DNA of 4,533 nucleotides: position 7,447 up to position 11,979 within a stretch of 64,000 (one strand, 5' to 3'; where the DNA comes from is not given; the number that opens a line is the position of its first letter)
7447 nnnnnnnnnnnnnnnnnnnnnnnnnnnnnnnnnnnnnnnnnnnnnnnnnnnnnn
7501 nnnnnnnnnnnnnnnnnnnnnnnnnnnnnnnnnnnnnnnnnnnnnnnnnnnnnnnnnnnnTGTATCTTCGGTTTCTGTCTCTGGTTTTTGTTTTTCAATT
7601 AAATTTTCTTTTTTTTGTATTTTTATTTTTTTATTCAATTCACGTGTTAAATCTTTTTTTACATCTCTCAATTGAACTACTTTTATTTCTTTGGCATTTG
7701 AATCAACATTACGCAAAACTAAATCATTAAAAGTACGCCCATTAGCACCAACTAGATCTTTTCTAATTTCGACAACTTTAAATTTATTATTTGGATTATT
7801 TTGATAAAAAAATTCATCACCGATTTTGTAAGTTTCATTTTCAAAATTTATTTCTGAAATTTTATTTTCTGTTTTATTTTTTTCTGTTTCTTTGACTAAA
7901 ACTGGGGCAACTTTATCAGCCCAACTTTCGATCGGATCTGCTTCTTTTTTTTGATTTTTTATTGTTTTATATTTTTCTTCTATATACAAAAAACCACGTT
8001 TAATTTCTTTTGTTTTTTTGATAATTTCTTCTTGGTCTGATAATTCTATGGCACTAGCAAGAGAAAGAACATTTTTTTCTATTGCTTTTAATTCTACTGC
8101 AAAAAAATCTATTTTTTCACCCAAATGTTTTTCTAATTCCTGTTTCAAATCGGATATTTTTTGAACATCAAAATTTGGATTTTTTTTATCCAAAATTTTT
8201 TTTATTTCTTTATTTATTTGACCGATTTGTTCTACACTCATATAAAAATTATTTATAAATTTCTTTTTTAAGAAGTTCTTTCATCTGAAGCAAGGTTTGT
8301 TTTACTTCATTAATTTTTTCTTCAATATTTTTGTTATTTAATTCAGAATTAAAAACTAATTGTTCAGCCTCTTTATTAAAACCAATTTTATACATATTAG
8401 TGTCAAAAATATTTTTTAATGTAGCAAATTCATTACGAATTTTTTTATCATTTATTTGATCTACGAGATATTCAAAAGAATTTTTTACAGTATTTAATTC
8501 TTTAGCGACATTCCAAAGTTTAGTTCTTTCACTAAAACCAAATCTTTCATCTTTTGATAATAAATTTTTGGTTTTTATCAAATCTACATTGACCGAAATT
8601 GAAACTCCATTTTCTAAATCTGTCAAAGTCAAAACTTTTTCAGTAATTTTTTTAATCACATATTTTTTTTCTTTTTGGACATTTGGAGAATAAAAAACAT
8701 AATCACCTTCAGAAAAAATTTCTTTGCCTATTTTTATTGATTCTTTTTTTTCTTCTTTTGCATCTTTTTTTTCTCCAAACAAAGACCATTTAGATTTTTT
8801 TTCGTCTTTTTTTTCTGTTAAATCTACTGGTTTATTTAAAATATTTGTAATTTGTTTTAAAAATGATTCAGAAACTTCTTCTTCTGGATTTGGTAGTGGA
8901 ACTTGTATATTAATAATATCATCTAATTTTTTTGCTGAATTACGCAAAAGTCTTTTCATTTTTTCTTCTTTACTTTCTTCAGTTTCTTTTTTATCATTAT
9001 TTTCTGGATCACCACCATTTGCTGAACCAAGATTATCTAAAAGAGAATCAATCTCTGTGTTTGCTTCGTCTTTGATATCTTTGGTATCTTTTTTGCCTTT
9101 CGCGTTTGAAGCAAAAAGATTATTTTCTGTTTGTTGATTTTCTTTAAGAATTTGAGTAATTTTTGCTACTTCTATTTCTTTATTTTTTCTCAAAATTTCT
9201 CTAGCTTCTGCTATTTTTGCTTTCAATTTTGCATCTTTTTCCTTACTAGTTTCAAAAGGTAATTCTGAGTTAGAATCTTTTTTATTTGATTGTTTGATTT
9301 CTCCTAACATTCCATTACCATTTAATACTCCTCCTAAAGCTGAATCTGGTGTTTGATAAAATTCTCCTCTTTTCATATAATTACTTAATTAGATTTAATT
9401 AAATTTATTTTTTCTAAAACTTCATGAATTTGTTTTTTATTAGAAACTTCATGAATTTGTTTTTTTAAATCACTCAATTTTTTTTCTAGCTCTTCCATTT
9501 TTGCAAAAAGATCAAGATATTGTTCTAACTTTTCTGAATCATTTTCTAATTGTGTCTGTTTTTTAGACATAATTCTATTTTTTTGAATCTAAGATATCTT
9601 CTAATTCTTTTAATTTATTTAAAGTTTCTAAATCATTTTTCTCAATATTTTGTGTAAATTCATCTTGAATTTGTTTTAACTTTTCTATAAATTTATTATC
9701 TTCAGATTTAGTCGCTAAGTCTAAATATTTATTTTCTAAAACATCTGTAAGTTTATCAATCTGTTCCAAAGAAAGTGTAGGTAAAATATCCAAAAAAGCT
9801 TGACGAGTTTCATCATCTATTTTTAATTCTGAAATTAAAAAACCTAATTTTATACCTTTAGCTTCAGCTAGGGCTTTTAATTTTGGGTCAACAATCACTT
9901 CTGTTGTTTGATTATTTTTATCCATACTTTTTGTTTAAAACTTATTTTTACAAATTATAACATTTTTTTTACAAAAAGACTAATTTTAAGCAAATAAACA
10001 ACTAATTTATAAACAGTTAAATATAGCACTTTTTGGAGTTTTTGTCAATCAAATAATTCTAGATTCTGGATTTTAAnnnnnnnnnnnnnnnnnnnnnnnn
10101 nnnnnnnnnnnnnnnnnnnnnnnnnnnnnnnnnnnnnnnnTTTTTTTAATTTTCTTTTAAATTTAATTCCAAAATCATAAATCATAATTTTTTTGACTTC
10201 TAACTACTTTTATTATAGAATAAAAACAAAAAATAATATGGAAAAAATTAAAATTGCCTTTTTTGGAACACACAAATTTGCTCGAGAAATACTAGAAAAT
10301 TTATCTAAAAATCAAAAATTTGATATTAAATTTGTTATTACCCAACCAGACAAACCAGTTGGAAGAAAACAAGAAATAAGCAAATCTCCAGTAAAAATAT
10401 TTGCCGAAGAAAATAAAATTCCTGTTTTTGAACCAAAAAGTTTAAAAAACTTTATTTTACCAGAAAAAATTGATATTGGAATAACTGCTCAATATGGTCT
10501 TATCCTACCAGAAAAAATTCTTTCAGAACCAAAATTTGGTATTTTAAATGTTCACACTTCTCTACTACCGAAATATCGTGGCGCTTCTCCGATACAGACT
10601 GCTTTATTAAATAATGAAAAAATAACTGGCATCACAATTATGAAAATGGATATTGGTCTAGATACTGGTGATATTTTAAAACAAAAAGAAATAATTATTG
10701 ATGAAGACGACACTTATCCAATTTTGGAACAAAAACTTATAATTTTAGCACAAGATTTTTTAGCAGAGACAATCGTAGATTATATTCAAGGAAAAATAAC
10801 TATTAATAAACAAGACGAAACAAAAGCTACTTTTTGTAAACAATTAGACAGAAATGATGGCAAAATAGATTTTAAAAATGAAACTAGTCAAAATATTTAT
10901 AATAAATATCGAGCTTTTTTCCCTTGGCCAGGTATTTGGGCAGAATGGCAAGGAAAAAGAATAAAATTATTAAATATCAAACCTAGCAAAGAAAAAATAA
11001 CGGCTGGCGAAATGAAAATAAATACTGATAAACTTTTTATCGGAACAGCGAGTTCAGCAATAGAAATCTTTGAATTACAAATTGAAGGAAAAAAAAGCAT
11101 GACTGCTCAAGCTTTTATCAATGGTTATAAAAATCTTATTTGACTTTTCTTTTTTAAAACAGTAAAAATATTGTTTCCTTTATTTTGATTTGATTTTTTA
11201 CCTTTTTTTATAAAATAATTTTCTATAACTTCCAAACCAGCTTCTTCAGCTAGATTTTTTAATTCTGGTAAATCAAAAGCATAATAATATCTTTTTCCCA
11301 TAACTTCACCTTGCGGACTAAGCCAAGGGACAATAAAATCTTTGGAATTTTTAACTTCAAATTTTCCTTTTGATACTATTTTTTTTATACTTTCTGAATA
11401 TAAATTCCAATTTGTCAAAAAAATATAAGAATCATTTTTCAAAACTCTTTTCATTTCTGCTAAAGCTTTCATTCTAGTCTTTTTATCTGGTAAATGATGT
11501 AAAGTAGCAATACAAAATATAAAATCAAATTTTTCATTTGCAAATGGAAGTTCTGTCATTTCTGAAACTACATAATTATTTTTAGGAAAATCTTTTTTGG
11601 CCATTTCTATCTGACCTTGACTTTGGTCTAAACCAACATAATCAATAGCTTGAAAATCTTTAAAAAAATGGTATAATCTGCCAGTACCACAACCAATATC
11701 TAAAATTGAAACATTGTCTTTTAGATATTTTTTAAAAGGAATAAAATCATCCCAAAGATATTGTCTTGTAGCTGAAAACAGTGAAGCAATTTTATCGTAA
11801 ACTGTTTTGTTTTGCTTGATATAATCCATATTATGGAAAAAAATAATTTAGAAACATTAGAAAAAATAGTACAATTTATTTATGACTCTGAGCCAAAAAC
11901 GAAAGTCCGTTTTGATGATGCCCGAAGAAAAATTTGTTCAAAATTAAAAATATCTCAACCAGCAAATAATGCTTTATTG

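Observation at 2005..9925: Four-gene operon of unknown function dominated by a 2078-aa K/E-rich giant protein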

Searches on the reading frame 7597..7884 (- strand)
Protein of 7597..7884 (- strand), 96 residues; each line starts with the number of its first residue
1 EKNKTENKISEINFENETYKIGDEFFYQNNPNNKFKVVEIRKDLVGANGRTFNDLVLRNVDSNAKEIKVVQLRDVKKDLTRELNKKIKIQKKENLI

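Call 69: search_protein_families(library=pfam, proteins=[window:7597-7884:-], max_evalue=10)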
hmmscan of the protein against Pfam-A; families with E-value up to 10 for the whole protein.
seq(96 aa): 1 family
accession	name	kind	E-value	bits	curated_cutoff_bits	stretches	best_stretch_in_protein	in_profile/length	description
PF18883.6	AC_1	-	0.082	13.3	27.1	1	8-69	9-57/114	Autochaperone Domain Type 1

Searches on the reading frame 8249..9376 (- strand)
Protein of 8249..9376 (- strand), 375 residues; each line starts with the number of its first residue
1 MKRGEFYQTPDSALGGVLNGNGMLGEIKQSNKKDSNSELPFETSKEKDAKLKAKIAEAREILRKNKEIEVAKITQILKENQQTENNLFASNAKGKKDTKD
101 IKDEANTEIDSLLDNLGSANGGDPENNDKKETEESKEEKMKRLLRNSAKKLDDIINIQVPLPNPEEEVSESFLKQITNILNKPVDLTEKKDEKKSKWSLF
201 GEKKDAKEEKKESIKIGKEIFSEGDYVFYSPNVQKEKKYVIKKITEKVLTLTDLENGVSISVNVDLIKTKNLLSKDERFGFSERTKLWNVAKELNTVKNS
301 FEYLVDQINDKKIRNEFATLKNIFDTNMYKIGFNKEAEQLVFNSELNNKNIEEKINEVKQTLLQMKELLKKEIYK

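Call 4: search_protein_families(library=pfam, proteins=[window:8249-9376:-], max_evalue=1)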
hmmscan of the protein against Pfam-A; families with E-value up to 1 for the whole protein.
window:8249-9376:- (375 aa): 2 families
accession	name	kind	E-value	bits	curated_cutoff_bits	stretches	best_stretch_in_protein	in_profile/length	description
PF11553.14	DUF3231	-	0.15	12.1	29.6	1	269-328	3-62/165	Protein of unknown function (DUF3231)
PF11305.13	DUF3107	-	0.39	11.5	27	0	330-359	4-33/73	Protein of unknown function (DUF3107)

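Call 5: search_protein_families(library=ncbifam, proteins=[window:8249-9376:-], max_evalue=1)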
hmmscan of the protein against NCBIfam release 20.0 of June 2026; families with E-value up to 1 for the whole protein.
window:8249-9376:- (375 aa): 0 families

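Call 16: find_homologous_proteins(query=window:8249-9376:-)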
Query window:8249-9376:- (375 aa): 1 proteins with E <= 0.001 among 8000 candidates.
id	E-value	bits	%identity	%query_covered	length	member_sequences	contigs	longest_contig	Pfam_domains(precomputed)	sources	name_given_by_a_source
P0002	8.9e-227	770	100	100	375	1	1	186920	-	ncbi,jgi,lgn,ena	ncbi:MAG: hypothetical protein WC414_01025 [Patescibacteria group bacterium]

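Call 26: search_protein_families(library=phrogs, proteins=[window:8249-9376:-], max_evalue=0.1)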
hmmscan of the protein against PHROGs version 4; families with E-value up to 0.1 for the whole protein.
window:8249-9376:- (375 aa): 2 families
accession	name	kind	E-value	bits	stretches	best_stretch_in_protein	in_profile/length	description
phrog_33666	-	unknown function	0.022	16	1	282-325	30-73/112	-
phrog_30278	-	unknown function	0.09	14.1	0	319-363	6-46/57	-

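Call 28: find_encoding_contigs(protein=P0002, flank=10000, max_places=6)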
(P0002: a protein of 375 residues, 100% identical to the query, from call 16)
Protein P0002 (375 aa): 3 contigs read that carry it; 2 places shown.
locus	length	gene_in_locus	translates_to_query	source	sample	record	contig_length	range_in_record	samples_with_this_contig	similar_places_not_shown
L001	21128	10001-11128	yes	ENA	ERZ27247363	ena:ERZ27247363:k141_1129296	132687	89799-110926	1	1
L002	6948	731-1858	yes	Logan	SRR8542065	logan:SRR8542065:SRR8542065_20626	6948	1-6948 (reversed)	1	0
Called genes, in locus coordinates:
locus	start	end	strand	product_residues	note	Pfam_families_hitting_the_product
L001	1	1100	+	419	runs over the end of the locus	PF01541:GIY-YIG (weak), PF27096:UvrC_M, PF02151:UVR, PF08459:UvrC_RNaseH_dom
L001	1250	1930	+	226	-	PF12796:Ank_2, PF13857:Ank_5 (weak), PF13637:Ank_4 (weak)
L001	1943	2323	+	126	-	-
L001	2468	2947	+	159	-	PF02381:MraZ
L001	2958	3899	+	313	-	PF01795:Methyltransf_5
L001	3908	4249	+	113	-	-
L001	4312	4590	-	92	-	PF00216:Bac_DNA_binding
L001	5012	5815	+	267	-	PF04402:SIMPL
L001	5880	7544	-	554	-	PF04055:Radical_SAM, PF16199:Radical_SAM_C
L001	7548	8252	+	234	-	PF01209:Ubie_methyltran, PF03141:Methyltransf_29 (faint), PF13489:Methyltransf_23, PF07021:MetW (weak), PF13847:Methyltransf_31, PF08241:Methyltransf_11, PF08242:Methyltransf_12, PF13649:Methyltransf_25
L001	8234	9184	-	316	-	PF00551:Formyl_trans_N, PF02911:Formyl_trans_C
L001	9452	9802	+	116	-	-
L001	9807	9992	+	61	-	-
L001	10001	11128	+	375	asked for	-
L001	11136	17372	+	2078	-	-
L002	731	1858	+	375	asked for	-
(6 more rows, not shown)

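Call 33: search_solved_structures(query=window:8249-9376:-, max_evalue=1)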
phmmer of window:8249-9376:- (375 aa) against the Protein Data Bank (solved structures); distinct sequences matched with E-value up to 1: 0.

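Call 34: search_protein_families(library=padloc, proteins=[window:8249-9376:-], max_evalue=0.1)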
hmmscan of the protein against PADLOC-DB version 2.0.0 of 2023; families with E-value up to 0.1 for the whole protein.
window:8249-9376:- (375 aa): 0 families

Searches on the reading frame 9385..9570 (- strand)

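Call 4: search_protein_families(library=pfam, proteins=[window:9385-9570:-], max_evalue=1)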
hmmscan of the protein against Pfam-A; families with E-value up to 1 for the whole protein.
window:9385-9570:- (61 aa): 22 families
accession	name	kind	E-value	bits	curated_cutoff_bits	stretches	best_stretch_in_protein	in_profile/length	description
PF04136.21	COG3_N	-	0.0096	16.3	27.9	1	2-56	52-104/147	Conserved oligomeric Golgi complex subunit 3, N-terminal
PF07303.18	Occludin_ELL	-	0.022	15.9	31.2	1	13-54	19-61/101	Occludin homology domain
PF24091.1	DUF7376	-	0.025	14.8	27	1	12-51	93-132/219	Family of unknown function (DUF7376)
PF01517.23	HDV_ag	-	0.03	14.8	27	1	10-46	13-49/187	Hepatitis delta virus delta antigen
PF06825.17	HSBP1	-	0.032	14.5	28.6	1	21-46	25-50/51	Heat shock factor binding protein 1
PF22813.1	TcaA_2nd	-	0.033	15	26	1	1-50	24-74/103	TcaA protein second domain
PF16740.10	SKA2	-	0.041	14.1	30.1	1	13-52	37-72/110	Spindle and kinetochore-associated protein 2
PF07558.16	Shugoshin_N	-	0.048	13.9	30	1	21-38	19-36/45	Shugoshin N-terminal coiled-coil region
PF15219.11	TEX12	-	0.05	14.3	27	1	11-41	10-40/85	Testis-expressed 12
PF08656.15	DASH_Dad3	-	0.051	14.1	23.1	1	13-54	7-50/76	DASH complex subunit Dad3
PF24073.1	DUF7365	-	0.11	13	27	1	3-45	58-100/101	Coiled-coil region of unknown function (DUF7365)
PF22709.1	Mu_Gam-Sipho_Gp157-TOTE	-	0.11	12.8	27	1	13-51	3-41/63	Mu Gam/Sipho_Gp157-like domain of the TOTE conflict systems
PF14584.11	DUF4446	-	0.15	12.5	27.4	1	7-59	33-86/150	Protein of unknown function (DUF4446)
PF10211.14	Ax_dynein_light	-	0.24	11.8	26.4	1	3-49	112-159/187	Axonemal dynein light chain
PF15676.10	S6OS1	-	0.25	10.3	27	1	5-56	163-214/557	Six6 opposite strand transcript 1 family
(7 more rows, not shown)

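Call 5: search_protein_families(library=ncbifam, proteins=[window:9385-9570:-], max_evalue=1)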
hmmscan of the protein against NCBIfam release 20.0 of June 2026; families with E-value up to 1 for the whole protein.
window:9385-9570:- (61 aa): 8 families
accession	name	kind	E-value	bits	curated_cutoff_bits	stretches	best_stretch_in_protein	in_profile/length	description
NF053587.1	SpmdActasePaiA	equivalog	0.011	15.5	250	1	8-56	30-77/172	spermidine/spermine N(1)-acetyltransferase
NF010667.0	PRK14064.1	equivalog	0.028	14.8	134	1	7-55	21-68/75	exodeoxyribonuclease VII small subunit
NF033930.1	pneumo_PspA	exception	0.19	10.4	850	1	5-55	278-326/659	pneumococcal surface protein A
NF001070.0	PRK00118.1-6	equivalog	0.36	11.1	117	1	11-56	61-107/110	putative DNA-binding protein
NF004434.0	PRK05771.3-3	equivalog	0.43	9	777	1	12-56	92-136/686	V-type ATP synthase subunit I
TIGR01219.1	Pmev_kin_ERG8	equivalog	0.48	9.3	376.95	1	4-57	294-348/456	phosphomevalonate kinase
NF053525.1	thylo_ssr2422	subfamily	0.49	10.9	38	1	5-45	4-45/77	ssr2422 family thylakoid membrane protein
NF004427.0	PRK05771.1-1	equivalog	0.52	9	942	1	3-56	80-134/668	V-type ATP synthase subunit I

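Call 26: search_protein_families(library=phrogs, proteins=[window:9385-9570:-], max_evalue=0.1)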
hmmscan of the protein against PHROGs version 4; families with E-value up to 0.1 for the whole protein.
window:9385-9570:- (61 aa): 6 families
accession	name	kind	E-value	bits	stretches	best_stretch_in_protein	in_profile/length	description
phrog_15748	-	unknown function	0.0008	20.5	1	13-51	14-52/134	-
phrog_3550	-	unknown function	0.012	17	1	21-58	7-44/79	-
phrog_17470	-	unknown function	0.053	12.5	1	4-59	181-237/755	-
phrog_38539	-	unknown function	0.07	14.5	1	10-45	33-69/70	-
phrog_2362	-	unknown function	0.071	13.9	1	12-51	97-136/223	-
phrog_2619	-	unknown function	0.08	14.1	1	12-47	71-106/124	-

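Call 34: search_protein_families(library=padloc, proteins=[window:9385-9570:-], max_evalue=0.1)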
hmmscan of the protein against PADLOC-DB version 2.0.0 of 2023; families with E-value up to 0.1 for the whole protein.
window:9385-9570:- (61 aa): 4 families
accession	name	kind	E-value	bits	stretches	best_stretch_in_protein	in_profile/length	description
PDLC02756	PbeC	-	0.0065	13.5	1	5-58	386-440/643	PbeC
PDLC01865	CARF3--CARF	-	0.014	13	1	9-52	129-171/215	-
PDLC03862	LmuB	-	0.02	11.2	1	3-56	438-492/643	-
PDLC01032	Csx1/Csm6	-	0.051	10.8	1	3-55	183-238/412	CARF+HEPN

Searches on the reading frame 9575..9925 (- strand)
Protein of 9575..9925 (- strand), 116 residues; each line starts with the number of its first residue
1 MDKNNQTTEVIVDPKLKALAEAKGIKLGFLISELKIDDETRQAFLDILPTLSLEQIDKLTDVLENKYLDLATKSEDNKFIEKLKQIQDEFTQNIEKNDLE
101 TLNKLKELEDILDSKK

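Call 4: search_protein_families(library=pfam, proteins=[window:9575-9925:-], max_evalue=1)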
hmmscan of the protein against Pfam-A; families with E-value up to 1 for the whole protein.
window:9575-9925:- (116 aa): 2 families
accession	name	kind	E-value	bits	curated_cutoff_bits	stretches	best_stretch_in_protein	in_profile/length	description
PF20883.3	Kbp-5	-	0.019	15.5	31.1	1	53-115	33-96/124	KNL (Kinetochore null) Binding Protein 5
PF09893.14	DUF2120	-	0.25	11.8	25.3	1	54-108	43-97/136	Uncharacterized protein conserved in archaea (DUF2120)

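Call 5: search_protein_families(library=ncbifam, proteins=[window:9575-9925:-], max_evalue=1)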
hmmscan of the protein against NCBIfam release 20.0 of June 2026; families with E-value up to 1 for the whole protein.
window:9575-9925:- (116 aa): 0 families

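Call 26: search_protein_families(library=phrogs, proteins=[window:9575-9925:-], max_evalue=0.1)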
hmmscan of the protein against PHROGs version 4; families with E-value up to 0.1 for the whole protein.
window:9575-9925:- (116 aa): 2 families
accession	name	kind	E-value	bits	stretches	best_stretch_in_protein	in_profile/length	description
phrog_2967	-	transcription regulation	0.013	16.1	1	6-115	5-120/225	transcriptional regulator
phrog_24538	-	unknown function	0.029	15.4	1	15-85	6-80/109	-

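Call 34: search_protein_families(library=padloc, proteins=[window:9575-9925:-], max_evalue=0.1)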
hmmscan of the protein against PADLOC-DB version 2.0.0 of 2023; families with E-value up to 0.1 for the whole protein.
window:9575-9925:- (116 aa): 1 family
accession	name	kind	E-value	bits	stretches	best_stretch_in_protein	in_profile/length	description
PDLC00715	Effector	-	0.005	14.1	1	52-97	234-279/315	4TM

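Call 94: search_protein_families(library=pfam, alignment_id=A7, max_evalue=1)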
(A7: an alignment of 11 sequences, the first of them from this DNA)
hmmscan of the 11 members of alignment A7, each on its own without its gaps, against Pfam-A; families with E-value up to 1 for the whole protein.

A. member 1, seq(116 aa): 2 families
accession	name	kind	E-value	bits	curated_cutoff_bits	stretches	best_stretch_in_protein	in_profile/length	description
PF20883.3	Kbp-5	-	0.019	15.5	31.1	1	53-115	33-96/124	KNL (Kinetochore null) Binding Protein 5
PF09893.14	DUF2120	-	0.25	11.8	25.3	1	54-108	43-97/136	Uncharacterized protein conserved in archaea (DUF2120)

B. families by the number of members that match (of 11 scanned): 32 families (the first 25 are shown)
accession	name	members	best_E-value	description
PF05873.17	Mt_ATP-synt_D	2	0.00078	ATP synthase D chain, mitochondrial (ATP5H)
PF13224.11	DUF4032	1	0.0035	Domain of unknown function (DUF4032)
PF07813.17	LTXXQ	1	0.005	LTXXQ motif family protein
PF25580.1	TPR_Rlf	1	0.0053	Zinc finger protein Rlf-like, TPR repeats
PF20667.3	Sec10_N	1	0.0065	Exocyst complex component Sec10, N-terminal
PF23323.1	Spectrin_6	1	0.0094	Kalirin-like, spectrin repeats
PF20875.2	SidC_C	1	0.014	SidC, C-terminal domain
PF20883.3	Kbp-5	1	0.019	KNL (Kinetochore null) Binding Protein 5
PF24074.1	DUF7366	1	0.022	Domain of unknown function (DUF7366)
PF10971.13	DUF2773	1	0.022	Protein of unknown function (DUF2773)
PF09823.15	DUF2357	1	0.029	Domain of unknown function (DUF2357)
PF23659.1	UFL1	1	0.031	E3 UFM1-protein ligase 1-like domain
PF16550.10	RPN13_C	1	0.031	UCH-binding domain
PF19677.4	DUF6179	1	0.031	Family of unknown function (DUF6179)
PF05127.21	NAT10_TcmA_helicase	1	0.035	RNA cytidine acetyltransferase NAT10/TcmA, helicase domain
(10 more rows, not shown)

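Call 95: search_solved_structures(query=A7, max_evalue=10)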
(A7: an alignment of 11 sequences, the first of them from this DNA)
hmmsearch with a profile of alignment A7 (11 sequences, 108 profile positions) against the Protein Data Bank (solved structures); distinct sequences matched with E-value up to 10: 52.
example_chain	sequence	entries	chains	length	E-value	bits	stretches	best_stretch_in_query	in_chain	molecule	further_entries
2km6_A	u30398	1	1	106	0.00089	22.4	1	14-56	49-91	NACHT, LRR and PYD domains-containing protein 7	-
7pao_W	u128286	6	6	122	0.011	18.9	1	34-102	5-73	50S ribosomal protein L7/L12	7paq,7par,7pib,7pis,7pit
7cpc_B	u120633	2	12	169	0.026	17.7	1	13-71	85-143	Ferritin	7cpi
7dqo_A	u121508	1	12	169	0.041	17.1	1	13-70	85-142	Ferritin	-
6lbd_A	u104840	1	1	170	0.043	17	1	13-70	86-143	Ferritin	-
6lbc_A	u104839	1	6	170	0.044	17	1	13-70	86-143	Ferritin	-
6lru_A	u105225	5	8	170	0.044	17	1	13-70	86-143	Ferritin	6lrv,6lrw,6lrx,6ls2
7dqp_C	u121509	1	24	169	0.045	17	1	13-70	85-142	Ferritin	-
6kh0_A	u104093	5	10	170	0.045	16.9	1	13-70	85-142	Ferritin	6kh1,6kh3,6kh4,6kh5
6a4u_A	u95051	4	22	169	0.046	16.9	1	13-70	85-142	Ferritin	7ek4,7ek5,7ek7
8zn8_A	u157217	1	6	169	0.049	16.8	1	13-70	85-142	Ferritin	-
7xrg_A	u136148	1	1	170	0.05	16.8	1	14-70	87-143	Ferritin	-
9lq2_A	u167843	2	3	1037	0.077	16.2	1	15-56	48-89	Isoform 3 of NACHT, LRR and PYD domains-containing protein 7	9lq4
7urh_A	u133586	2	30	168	0.085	16.1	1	26-71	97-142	Ferritin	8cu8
5xhn_A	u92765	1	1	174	0.13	15.5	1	15-69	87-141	Ferritin, middle subunit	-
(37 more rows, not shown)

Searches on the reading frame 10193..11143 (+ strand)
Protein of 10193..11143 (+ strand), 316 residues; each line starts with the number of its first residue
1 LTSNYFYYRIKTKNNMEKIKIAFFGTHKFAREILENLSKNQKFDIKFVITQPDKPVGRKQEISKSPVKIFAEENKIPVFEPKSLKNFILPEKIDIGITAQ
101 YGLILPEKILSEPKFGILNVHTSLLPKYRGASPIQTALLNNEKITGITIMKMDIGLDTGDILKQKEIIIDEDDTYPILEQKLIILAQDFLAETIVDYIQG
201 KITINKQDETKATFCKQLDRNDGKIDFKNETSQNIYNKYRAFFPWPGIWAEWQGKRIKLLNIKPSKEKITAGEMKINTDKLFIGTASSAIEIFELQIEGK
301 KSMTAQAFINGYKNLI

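Call 9: search_protein_families(library=pfam, proteins=[window:10193-11143:+], max_evalue=0.001)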
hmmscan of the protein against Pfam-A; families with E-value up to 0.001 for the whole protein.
window:10193-11143:+ (316 aa): 2 families
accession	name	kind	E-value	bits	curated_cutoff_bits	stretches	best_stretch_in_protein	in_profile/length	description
PF00551.24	Formyl_trans_N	-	3.8e-38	131.5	26.1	1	20-191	2-178/181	Formyl transferase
PF02911.23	Formyl_trans_C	-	8.6e-23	80.9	21.1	1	218-312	2-99/100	Formyl transferase, C-terminal domain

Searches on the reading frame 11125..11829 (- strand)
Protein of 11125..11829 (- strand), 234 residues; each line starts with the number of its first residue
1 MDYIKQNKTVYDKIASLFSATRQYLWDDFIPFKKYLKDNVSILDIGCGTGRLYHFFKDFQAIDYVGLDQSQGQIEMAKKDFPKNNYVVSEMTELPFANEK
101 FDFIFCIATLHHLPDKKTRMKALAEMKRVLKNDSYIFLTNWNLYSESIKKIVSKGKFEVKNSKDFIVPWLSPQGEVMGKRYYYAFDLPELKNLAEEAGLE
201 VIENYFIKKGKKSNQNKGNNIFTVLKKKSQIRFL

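Call 9: search_protein_families(library=pfam, proteins=[window:11125-11829:-], max_evalue=0.001)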
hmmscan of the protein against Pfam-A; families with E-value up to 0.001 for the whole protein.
window:11125-11829:- (234 aa): 11 families
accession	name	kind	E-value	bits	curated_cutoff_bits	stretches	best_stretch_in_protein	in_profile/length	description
PF08241.18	Methyltransf_11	-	1.6e-22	80.3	21.2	1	43-137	1-94/95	Methyltransferase domain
PF13649.12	Methyltransf_25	-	8.9e-21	74.8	27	1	42-132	1-95/97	Methyltransferase domain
PF13489.12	Methyltransf_23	-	7e-20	71.8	27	1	21-203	4-163/164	Methyltransferase domain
PF13847.12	Methyltransf_31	-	1.1e-19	70.9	27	1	37-157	2-128/145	Methyltransferase domain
PF08242.18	Methyltransf_12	-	2.1e-14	54.5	30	1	43-133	1-95/98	Methyltransferase domain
PF01209.24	Ubie_methyltran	-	8.3e-10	38.8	20.1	1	9-134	18-147/233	ubiE/COQ5 methyltransferase family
PF07021.18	MetW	-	2.9e-06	27.5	21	1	28-158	3-128/193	Methionine biosynthesis protein MetW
PF03141.22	Methyltransf_29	-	2.2e-05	23.7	23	1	30-145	109-224/506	Putative S-adenosyl-L-methionine-dependent methyltransferase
PF02353.26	CMAS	-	4.4e-05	23.4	27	1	33-175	57-194/273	Mycolic acid cyclopropane synthetase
PF05175.20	MTS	-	0.00036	20.7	23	1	40-133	33-133/170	Methyltransferase small domain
PF08003.17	Methyltransf_9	-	0.00041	19.9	23.8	1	24-154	102-233/315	Protein of unknown function (DUF1698)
